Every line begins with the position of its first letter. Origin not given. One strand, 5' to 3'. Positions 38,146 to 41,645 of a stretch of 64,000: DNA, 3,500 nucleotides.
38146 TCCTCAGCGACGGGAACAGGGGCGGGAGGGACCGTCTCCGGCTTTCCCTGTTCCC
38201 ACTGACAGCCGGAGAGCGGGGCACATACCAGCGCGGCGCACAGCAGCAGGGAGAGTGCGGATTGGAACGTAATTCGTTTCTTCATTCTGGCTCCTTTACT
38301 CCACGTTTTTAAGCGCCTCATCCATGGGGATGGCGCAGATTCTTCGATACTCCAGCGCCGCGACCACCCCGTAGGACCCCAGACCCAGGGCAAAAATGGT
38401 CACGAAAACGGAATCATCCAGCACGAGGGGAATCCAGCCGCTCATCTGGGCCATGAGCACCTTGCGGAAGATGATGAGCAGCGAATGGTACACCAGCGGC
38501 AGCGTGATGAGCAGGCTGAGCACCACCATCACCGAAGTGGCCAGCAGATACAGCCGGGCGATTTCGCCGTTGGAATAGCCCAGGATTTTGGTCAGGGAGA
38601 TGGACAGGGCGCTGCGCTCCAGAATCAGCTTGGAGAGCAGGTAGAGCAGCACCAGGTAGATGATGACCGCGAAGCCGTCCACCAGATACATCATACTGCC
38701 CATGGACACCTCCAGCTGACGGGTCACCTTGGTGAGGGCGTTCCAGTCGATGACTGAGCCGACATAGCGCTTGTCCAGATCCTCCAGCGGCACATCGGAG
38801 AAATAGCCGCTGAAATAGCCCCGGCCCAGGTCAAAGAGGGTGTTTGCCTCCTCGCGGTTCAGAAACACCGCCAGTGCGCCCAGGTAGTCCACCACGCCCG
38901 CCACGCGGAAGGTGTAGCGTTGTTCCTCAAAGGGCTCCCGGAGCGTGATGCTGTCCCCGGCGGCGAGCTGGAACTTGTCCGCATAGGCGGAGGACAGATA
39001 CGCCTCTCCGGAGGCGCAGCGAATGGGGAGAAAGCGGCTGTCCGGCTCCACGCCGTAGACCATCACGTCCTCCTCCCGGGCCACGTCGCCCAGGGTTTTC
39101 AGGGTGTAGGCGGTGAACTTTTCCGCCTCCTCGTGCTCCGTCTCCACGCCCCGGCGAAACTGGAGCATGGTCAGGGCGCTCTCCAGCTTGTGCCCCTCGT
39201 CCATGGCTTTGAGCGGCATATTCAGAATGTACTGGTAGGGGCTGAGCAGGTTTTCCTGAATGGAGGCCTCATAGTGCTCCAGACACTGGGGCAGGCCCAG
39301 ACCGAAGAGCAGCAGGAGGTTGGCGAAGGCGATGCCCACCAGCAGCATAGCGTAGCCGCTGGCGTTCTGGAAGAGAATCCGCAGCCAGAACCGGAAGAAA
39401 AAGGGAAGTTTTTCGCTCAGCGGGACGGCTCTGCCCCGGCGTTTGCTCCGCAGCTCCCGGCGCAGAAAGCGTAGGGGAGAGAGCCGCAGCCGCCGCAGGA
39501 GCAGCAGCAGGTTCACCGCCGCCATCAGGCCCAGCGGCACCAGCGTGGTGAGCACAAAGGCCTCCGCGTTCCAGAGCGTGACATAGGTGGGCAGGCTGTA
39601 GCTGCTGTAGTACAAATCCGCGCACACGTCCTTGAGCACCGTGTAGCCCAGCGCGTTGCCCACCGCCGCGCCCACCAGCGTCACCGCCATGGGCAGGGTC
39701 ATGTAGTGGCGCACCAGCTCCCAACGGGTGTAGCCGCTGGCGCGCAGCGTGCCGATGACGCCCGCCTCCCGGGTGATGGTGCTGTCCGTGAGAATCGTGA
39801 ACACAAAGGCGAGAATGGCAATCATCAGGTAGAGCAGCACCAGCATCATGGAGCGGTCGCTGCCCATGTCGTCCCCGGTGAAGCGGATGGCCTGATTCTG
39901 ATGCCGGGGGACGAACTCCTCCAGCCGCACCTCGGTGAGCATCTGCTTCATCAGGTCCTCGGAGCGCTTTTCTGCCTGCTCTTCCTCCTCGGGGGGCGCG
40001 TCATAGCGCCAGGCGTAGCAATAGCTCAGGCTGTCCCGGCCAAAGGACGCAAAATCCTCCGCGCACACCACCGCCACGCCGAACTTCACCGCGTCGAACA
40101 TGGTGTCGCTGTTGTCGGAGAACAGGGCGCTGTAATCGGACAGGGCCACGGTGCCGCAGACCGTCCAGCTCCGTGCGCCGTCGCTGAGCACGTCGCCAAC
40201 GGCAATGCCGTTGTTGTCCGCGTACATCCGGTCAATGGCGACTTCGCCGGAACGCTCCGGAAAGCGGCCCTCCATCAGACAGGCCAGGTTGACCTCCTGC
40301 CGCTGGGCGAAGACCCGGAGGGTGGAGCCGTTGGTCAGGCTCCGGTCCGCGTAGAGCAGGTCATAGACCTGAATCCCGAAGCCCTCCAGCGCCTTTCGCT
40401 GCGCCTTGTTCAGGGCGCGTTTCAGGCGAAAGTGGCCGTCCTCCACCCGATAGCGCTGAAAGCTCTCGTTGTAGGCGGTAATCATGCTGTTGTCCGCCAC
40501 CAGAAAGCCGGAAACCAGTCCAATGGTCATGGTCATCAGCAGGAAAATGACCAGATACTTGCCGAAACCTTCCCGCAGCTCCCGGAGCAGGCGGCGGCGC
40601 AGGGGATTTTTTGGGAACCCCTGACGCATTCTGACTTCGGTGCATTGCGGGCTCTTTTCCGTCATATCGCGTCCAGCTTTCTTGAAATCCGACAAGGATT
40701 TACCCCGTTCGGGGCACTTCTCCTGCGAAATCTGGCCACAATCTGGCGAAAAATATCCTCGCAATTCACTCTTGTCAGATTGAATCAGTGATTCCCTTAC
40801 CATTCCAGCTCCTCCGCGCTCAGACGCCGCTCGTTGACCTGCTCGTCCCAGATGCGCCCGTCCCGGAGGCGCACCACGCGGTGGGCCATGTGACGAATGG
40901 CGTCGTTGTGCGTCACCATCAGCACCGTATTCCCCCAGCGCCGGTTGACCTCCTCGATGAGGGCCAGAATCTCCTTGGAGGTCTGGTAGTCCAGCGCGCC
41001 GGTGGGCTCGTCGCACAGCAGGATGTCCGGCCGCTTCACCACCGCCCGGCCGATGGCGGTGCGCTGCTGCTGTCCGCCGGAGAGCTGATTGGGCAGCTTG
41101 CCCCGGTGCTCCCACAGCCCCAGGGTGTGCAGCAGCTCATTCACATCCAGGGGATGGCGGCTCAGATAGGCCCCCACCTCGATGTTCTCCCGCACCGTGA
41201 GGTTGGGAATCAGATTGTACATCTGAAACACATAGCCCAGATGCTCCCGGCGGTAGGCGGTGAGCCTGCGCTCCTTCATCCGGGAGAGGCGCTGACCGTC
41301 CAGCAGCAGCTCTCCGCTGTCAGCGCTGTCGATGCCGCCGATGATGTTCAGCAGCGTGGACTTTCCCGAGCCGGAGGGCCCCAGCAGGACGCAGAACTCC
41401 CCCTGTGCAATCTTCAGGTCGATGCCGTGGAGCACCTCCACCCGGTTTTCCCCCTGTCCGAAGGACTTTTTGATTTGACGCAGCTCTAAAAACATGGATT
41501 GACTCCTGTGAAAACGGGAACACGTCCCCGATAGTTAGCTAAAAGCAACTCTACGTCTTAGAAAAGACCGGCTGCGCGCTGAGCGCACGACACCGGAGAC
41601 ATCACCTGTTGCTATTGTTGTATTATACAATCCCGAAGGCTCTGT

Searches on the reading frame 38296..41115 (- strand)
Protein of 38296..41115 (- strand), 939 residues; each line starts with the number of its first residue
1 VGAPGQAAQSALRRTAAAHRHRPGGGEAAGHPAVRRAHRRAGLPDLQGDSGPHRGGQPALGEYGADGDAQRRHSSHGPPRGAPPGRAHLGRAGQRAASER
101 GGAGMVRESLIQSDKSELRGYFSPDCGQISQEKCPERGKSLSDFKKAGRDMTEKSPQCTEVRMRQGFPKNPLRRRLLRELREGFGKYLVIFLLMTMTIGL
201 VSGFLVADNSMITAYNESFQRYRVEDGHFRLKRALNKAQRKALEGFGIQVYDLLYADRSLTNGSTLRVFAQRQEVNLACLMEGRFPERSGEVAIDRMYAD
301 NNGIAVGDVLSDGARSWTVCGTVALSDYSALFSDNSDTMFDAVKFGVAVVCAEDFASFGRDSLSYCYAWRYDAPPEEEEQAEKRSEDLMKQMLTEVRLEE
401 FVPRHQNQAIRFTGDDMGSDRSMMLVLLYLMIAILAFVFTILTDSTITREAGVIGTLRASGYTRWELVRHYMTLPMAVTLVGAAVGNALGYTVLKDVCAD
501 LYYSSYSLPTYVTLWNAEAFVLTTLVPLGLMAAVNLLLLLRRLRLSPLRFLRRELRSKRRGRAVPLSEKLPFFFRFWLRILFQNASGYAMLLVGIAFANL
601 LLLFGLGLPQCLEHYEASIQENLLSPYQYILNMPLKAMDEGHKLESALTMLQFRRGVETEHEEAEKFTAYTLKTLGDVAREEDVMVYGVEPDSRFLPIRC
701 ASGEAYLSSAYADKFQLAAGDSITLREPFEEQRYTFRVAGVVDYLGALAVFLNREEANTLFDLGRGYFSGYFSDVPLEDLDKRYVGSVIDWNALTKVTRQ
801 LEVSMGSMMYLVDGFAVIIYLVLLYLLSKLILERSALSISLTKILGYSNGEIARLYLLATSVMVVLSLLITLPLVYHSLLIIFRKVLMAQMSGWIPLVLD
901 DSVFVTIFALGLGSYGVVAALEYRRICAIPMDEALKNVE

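Call 36: search_protein_families(library=pfam, proteins=[window:38296-41115:-], max_evalue=0.0001)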
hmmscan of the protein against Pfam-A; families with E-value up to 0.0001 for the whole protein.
window:38296-41115:- (939 aa): 1 family
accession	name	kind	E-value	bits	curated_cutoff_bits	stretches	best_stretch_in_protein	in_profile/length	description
PF02687.27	FtsX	-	4.3e-15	56.3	25.5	1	426-547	2-120/120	FtsX-like permease C-terminal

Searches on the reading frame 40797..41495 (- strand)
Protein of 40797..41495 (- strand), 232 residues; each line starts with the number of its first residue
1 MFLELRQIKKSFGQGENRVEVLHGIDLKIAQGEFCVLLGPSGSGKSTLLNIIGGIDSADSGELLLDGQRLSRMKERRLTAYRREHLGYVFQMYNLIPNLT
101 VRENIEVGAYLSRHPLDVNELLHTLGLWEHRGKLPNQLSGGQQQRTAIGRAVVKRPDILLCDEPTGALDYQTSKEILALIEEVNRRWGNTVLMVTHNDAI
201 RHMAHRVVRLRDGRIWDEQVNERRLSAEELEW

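Call 65: search_protein_families(library=pfam, proteins=[window:40797-41495:-], max_evalue=0.0001)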
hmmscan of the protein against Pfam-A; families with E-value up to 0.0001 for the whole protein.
window:40797-41495:- (232 aa): 3 families
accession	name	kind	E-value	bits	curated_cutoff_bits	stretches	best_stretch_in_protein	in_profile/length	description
PF00005.33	ABC_tran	-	7.6e-35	120.9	25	1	22-165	1-136/137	ABC transporter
PF13304.12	AAA_21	-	2.2e-08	35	27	0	36-112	3-83/304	AAA domain, putative AbiEii toxin, Type IV TA system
PF02463.25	SMC_N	-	4.1e-05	23.5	40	0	32-211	24-212/220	RecF/RecN/SMC N terminal domain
